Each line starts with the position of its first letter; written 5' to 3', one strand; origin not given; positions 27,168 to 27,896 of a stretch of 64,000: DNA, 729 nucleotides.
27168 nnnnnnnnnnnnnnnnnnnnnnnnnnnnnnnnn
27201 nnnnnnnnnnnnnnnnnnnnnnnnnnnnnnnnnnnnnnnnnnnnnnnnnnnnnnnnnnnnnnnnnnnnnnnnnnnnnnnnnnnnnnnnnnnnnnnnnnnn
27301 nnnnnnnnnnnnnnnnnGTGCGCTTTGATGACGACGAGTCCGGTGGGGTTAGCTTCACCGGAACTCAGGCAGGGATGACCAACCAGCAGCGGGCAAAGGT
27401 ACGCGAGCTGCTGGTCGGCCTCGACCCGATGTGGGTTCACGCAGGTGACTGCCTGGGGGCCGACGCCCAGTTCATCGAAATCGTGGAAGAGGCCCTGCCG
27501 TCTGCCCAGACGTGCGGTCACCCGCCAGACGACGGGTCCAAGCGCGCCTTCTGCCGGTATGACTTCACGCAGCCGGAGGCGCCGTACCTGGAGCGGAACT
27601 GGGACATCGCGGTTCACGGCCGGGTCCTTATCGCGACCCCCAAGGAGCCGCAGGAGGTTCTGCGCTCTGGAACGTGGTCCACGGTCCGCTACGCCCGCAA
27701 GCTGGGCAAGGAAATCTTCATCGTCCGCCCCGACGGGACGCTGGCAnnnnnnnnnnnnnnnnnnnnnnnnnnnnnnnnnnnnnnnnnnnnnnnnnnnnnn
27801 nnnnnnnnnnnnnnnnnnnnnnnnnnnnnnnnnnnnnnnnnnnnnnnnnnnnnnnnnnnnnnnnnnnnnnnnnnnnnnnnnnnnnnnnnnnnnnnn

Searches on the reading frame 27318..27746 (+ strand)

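Call 19: search_protein_families(library=phrogs, proteins=[window:27318-27746:+], max_evalue=0.01)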
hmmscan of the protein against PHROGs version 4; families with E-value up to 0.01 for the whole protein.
window:27318-27746:+ (143 aa): 1 family
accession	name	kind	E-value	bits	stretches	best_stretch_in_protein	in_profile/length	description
phrog_289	-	other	0.0067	16.3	1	27-136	42-138/500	GTP-binding domain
